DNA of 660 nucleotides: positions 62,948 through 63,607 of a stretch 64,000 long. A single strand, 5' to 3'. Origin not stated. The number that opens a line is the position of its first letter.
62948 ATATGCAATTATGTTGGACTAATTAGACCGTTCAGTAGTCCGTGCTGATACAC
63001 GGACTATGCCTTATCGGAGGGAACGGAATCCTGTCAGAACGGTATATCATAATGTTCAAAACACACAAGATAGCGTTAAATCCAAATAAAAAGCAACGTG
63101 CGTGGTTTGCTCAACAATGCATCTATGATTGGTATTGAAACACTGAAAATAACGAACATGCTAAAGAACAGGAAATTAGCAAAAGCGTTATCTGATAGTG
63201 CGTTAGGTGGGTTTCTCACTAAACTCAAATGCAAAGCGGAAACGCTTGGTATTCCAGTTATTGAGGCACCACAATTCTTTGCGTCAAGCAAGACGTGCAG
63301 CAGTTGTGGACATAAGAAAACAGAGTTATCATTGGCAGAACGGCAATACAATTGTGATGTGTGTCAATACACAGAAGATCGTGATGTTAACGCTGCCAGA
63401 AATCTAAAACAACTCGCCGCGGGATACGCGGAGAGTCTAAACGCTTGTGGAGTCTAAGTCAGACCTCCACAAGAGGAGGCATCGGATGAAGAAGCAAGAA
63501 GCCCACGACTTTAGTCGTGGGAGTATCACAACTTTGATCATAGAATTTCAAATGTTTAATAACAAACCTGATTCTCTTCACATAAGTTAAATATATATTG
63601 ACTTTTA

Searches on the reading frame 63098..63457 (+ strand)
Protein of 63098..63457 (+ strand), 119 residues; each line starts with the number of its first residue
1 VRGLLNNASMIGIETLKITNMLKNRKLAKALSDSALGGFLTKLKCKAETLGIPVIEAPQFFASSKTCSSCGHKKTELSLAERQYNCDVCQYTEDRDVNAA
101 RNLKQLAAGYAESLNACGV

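Call 9: search_protein_families(library=pfam, proteins=[window:63098-63457:+], max_evalue=0.01)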
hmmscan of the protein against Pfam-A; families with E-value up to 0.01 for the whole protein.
window:63098-63457:+ (119 aa): 1 family
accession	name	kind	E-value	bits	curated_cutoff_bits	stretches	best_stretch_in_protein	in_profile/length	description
PF07282.18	Cas12f1-like_TNB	-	6.9e-20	71.4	26.3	1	39-103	4-60/60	Cas12f1-like, TNB domain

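Call 66: find_homologous_proteins(query=window:63098-63457:+, max_evalue=1e-10)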
Query window:63098-63457:+ (119 aa): 169 proteins with E <= 1e-10 among 191 candidates; the best 120 are listed.
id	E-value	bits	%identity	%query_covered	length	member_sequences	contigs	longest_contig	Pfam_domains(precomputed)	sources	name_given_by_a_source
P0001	1.4e-52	194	79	97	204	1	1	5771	PF01385.26,PF07282.19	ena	-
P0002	6.5e-52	192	93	83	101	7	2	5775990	PF07282.19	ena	-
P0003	1.8e-51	191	77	97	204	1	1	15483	PF01385.26,PF07282.19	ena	-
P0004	9.1e-51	188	79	95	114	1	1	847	PF07282.19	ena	-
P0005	5.6e-50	186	82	92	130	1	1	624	PF07282.19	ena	-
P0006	3.3e-49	183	76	97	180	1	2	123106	PF01385.26,PF07282.19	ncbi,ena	-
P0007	3.6e-49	183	77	97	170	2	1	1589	PF01385.26,PF07282.19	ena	-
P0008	5.6e-49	183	76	97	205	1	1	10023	PF01385.26,PF07282.19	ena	-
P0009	6.9e-49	182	77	92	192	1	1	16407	PF01385.26,PF07282.19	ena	-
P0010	7.3e-49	182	73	97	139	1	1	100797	PF07282.19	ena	-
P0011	6.0e-48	179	74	97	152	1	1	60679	PF01385.26,PF07282.19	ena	-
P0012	2.0e-47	178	76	97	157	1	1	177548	PF07282.19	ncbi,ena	-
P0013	8.1e-47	176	72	97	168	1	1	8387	PF01385.26,PF07282.19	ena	-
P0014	2.2e-46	174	70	97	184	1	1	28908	PF01385.26,PF07282.19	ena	-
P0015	5.2e-46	173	70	97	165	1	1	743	PF01385.26,PF07282.19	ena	-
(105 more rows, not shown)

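Call 70: find_encoding_contigs(protein=P0002, flank=4000, max_places=6)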
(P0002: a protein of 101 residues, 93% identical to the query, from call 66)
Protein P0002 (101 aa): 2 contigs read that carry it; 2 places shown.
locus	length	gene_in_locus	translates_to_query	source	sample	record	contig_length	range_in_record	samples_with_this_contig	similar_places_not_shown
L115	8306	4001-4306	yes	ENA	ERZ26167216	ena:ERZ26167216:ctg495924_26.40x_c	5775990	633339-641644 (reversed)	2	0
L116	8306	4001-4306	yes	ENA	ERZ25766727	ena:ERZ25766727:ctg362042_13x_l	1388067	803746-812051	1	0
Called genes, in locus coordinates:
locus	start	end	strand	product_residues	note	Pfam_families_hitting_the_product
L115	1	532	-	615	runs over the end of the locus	PF14870:PSII_BNR (faint), PF25852:DUF6242_C (faint), PF02012:BNR (faint)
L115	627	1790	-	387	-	PF07638:Sigma70_ECF (faint), PF04542:Sigma70_r2, PF04545:Sigma70_r4, PF08281:Sigma70_r4_2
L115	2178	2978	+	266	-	PF05721:PhyH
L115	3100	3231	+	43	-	-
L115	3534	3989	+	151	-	PF01385:OrfB_IS605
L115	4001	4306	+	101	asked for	PF07282:Cas12f1-like_TNB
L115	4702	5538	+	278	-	-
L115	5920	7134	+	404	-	-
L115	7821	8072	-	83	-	-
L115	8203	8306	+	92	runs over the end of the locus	PF14076:DUF4258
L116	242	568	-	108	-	-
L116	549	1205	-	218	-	-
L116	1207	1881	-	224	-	-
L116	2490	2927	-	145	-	PF13546:DDE_5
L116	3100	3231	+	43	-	-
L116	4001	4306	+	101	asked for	PF07282:Cas12f1-like_TNB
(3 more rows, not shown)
